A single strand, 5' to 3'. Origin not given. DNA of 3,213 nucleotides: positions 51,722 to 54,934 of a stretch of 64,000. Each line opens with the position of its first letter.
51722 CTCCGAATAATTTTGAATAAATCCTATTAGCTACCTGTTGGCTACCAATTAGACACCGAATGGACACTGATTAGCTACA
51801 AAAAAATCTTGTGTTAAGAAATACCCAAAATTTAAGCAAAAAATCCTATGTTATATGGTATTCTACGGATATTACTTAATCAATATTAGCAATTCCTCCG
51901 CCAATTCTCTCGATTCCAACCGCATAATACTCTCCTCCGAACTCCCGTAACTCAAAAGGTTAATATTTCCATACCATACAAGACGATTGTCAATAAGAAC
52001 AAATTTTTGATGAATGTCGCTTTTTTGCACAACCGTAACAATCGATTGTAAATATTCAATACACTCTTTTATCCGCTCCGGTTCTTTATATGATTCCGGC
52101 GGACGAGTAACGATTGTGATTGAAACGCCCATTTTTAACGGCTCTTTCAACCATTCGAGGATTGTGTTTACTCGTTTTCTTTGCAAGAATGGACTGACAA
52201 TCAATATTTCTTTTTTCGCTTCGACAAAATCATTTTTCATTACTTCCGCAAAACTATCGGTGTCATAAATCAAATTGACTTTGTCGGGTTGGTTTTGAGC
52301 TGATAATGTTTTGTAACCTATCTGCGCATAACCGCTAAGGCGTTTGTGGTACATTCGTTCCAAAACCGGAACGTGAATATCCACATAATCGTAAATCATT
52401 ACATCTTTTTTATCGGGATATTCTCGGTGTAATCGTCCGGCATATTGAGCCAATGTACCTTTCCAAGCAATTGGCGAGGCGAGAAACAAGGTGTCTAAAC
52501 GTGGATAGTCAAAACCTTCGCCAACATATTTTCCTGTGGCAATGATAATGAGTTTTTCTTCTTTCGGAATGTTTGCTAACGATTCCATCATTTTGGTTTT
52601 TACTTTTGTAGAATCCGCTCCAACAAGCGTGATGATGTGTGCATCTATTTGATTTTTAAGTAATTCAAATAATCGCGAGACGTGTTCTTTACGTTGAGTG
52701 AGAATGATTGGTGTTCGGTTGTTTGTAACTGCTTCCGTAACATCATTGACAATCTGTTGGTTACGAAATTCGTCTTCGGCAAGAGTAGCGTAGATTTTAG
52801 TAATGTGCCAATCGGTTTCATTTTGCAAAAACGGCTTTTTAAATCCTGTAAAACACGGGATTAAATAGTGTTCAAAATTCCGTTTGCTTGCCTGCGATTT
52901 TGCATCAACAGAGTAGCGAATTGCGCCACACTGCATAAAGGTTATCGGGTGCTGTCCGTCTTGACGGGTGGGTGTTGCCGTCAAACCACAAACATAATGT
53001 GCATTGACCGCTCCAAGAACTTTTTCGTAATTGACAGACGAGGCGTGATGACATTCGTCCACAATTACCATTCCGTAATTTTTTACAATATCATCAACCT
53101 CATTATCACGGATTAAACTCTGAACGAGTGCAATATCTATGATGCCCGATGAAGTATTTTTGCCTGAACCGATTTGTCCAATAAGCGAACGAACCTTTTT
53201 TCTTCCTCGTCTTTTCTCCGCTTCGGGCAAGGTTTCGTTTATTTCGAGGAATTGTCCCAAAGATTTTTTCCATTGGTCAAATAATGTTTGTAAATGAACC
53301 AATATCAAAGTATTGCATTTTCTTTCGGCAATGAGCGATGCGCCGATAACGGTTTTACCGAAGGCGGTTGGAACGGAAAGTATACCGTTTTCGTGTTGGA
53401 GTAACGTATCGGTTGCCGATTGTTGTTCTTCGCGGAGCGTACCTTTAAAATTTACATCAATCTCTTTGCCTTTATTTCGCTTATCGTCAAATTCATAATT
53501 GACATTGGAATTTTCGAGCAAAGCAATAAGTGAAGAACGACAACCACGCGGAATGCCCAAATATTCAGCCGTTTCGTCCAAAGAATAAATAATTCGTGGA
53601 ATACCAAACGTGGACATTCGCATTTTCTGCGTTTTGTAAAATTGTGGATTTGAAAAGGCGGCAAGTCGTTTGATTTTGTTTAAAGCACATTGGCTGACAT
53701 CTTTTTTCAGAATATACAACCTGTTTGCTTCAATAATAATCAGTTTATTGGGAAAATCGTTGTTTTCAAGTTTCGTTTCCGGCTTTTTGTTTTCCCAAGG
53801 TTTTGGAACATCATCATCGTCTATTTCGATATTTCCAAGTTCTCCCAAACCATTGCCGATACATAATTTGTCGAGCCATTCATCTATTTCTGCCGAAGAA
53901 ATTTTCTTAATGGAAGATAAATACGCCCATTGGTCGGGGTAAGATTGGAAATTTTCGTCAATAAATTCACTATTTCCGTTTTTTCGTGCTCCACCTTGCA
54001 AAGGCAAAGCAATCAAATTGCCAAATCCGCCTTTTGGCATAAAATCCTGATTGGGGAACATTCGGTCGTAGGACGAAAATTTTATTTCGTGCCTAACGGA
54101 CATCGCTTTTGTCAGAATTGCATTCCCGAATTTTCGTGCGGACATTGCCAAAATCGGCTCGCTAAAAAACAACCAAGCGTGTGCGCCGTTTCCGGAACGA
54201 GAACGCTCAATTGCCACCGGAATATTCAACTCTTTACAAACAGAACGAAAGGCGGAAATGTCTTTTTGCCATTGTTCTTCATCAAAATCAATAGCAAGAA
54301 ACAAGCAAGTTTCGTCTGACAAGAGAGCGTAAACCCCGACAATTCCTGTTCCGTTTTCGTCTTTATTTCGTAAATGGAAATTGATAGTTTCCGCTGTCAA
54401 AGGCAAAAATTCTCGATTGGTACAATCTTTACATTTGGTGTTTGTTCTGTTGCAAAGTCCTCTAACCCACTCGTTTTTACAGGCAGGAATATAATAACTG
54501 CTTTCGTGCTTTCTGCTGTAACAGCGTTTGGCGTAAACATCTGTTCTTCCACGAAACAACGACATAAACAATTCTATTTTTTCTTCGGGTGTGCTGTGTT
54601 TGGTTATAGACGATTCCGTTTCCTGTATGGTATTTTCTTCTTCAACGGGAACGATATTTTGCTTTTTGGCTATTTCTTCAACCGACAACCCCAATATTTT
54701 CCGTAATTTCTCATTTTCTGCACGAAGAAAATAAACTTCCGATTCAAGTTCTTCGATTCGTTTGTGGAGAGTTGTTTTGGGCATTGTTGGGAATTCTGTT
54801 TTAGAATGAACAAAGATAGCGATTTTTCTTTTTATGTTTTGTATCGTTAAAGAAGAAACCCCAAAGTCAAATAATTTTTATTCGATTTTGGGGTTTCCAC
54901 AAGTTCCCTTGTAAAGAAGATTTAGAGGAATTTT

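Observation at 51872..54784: Stand-alone AEP/PrimPol - SF2 helicase - HKD(PLD) nuclease fusion: candidate single-gene conflict system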

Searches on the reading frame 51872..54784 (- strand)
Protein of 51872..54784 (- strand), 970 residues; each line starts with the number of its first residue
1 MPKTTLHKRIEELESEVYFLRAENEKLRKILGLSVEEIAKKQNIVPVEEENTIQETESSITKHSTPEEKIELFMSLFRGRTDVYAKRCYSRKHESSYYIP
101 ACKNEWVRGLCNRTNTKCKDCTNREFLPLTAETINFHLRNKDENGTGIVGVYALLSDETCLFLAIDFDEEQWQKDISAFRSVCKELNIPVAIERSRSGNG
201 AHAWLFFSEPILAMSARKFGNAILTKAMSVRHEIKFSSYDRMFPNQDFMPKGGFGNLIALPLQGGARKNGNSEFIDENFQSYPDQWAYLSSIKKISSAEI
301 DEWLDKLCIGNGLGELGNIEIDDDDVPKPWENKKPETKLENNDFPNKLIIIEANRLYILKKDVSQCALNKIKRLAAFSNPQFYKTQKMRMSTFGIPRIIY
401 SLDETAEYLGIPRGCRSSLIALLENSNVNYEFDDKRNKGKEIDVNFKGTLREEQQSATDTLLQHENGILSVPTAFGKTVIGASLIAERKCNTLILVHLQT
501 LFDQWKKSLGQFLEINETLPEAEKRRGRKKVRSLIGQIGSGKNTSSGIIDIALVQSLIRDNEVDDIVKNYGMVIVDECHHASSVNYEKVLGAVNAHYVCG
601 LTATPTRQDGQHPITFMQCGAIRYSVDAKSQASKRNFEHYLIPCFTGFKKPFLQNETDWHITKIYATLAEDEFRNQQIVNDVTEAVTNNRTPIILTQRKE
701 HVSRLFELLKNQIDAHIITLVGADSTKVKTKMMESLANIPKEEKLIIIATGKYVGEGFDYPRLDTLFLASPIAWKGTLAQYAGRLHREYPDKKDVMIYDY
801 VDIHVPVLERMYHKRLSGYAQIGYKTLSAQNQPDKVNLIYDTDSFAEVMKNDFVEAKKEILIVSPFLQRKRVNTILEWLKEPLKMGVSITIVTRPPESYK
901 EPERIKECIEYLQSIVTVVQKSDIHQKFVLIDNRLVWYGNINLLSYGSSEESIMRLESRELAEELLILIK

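Call 3: search_protein_families(library=pfam, proteins=[window:51872-54784:-], max_evalue=1)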
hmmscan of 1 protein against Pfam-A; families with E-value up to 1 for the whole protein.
window:51872-54784:- (970 aa): 11 families
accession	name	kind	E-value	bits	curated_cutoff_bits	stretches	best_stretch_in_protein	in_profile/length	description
PF22548.2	AEP-TOTE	-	1.8e-98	329.2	27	1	68-302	1-229/230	TOTE conflict system, Archaeo-Eukaryotic Primase domain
PF04851.21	ResIII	-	1.6e-22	80.6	22.5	1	449-607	3-164/164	Type III restriction enzyme, res subunit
PF00270.35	DEAD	-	3e-11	43.8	26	1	452-607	2-162/167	DEAD/DEAH box helicase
PF13091.12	PLDc_2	-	5.8e-08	33.1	27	1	854-965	6-124/132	PLD-like domain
PF00271.37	Helicase_C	-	5.2e-05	23.9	23.5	1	687-787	13-108/110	Helicase conserved C-terminal domain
PF00176.29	SNF2-rel_dom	-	0.0037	16.8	24.9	1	454-613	15-171/290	SNF2-related domain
PF00170.26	bZIP_1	-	0.004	17.7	27.6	1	8-42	26-60/64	bZIP transcription factor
PF18766.7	SWI2_SNF2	-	0.014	15.5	26.7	1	522-610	73-160/221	SWI2/SNF2 ATPase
PF00614.28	PLDc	-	0.018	15.5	21.9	1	925-943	6-24/28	Phospholipase D Active site motif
PF25566.1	RIMB1_N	-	0.15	12.3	28.5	1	3-36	7-40/129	RIMB1-like, N-terminal domain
PF20720.3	nSTAND3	-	0.96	9.6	27.2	0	455-508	8-60/155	Novel STAND NTPase 3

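Call 4: search_protein_families(library=padloc, proteins=[window:51872-54784:-], max_evalue=1)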
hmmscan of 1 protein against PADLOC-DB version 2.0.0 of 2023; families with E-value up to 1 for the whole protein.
window:51872-54784:- (970 aa): 19 families
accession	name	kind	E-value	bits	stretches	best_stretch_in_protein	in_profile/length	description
PDLC01465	PrimPol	-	2.4e-90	300.9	1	47-378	14-276/276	"CAS-I,CAS-II,CAS-III,CAS-IV,CAS-V,CAS-VI; associated"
PDLC01101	PrimPol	-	1e-23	81.8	2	176-300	221-334/490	adaptation polymerase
PDLC02707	PbeA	-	1.7e-23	81.1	2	415-608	213-416/672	PbeA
PDLC02704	PbeA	-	1.5e-18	64.7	2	436-608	241-421/682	PbeA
PDLC03924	MkoC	-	3.4e-13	46.6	1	829-954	977-1114/1136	-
PDLC02706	PbeA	-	5.9e-13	46.3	2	445-608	265-434/722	PbeA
PDLC03922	MkoB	-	2.1e-11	41.8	1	813-967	282-440/610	-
PDLC03658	mREase_IV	-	2.7e-09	33.3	1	545-803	310-560/953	Type IV methyl-directed restriction enzyme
PDLC03659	mREase_IV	-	2.8e-09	33.4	1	552-804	318-569/945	Type IV methyl-directed restriction enzyme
PDLC02703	PbeA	-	1.4e-06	25.2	1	445-618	242-417/626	PbeA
PDLC02614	DrmC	-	1.8e-06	25.8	1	842-944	19-121/153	DrmC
PDLC00201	HamB2|HamB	-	2.1e-06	24.4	1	447-512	101-168/721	DEAD-box helicase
PDLC00180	HamB1|HamB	-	2.8e-06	24.1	1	448-496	99-147/709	DEAD-box helicase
PDLC00184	HamB1|HamB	-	5.2e-05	19.6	2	449-496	115-162/738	DEAD-box helicase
PDLC04869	PDC-S05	-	0.00026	18.3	1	829-965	166-296/306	-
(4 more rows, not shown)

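Call 5: search_protein_families(library=ncbifam, proteins=[window:51872-54784:-], max_evalue=1)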
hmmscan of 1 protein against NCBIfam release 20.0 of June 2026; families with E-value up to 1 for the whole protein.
window:51872-54784:- (970 aa): 13 families
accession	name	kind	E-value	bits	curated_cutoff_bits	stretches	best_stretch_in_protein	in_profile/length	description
NF040561.1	PrimPol_Msp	equivalog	1.7e-24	86.3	200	2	174-304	217-342/515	CRISPR-associated primase-polymerase type A1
NF053632.1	heli_RadD_YejH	equivalog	3.7e-15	55.2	720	2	449-611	2-157/573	DNA repair helicase RadD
TIGR04095.1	dnd_restrict_1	equivalog_domain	1.3e-14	54.1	600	2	450-608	9-171/451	DNA phosphorothioation system restriction enzyme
NF045503.1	repair_heli_XPB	equivalog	1.2e-13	50.5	610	1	448-630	182-360/548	DNA repair helicase XPB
TIGR00603.1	rad25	subfamily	2.5e-08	32.7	328.7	1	430-610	237-418/734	DNA repair helicase rad25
NF046051.1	restrict_EcoAI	equivalog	7.2e-07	28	550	1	523-620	239-328/768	EcoAI/FtnUII family type I restriction enzme subunit R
NF010337.0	PRK13766.1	equivalog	1.4e-06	26.8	610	1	451-607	18-175/781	Hef nuclease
NF004069.0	PRK05580.2-1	equivalog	0.00087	17.8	767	1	429-514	91-179/612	primosomal protein N'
NF041068.1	DpdK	equivalog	0.0025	17.4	100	1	870-948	62-140/167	phospholipase D-like domain-containing protein DpdK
NF002251.0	PRK01172.1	equivalog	0.0093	14.2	891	1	450-501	23-77/674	ATP-dependent DNA helicase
NF042964.1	phospholipD_antiphage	equivalog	0.017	13.4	1100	1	481-585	269-375/895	phospholipase D-like domain-containing anti-phage protein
NF010490.0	PRK13912.1-1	equivalog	0.021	14.9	211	1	854-943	40-124/159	nuclease NucT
TIGR03023.1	WcaJ_sugtrans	equivalog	0.057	12.7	410.75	1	771-892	108-226/453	undecaprenyl-phosphate glucose phosphotransferase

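Call 7: search_protein_families(library=phrogs, proteins=[window:51872-54784:-], max_evalue=0.01)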
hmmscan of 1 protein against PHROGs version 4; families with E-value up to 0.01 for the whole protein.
window:51872-54784:- (970 aa): 10 families
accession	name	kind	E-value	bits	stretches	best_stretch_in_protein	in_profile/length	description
phrog_16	-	DNA, RNA and nucleotide metabolism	2.9e-55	189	1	381-813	205-611/986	DNA helicase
phrog_9690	-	DNA, RNA and nucleotide metabolism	3.5e-21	76.5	1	561-803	32-271/306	DNA helicase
phrog_21866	-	DNA, RNA and nucleotide metabolism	2.4e-10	41.4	1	144-269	54-178/538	primase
phrog_62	-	DNA, RNA and nucleotide metabolism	5e-09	35.2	1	434-610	684-854/1881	DNA helicase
phrog_3830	-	unknown function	5.4e-09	35.8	1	699-859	611-744/1032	-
phrog_16259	-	DNA, RNA and nucleotide metabolism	1.4e-07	32.1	1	427-590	78-245/330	DNA helicase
phrog_16694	-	unknown function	8.8e-05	21.6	0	675-809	542-683/1010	-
phrog_6819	-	DNA, RNA and nucleotide metabolism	0.00014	21.4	1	440-509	11-81/645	Holliday junction branch migration helicase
phrog_5362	-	DNA, RNA and nucleotide metabolism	0.0011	19.3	0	241-277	218-255/280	DNA primase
phrog_2488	-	DNA, RNA and nucleotide metabolism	0.006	16.4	0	561-726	167-319/579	DNA helicase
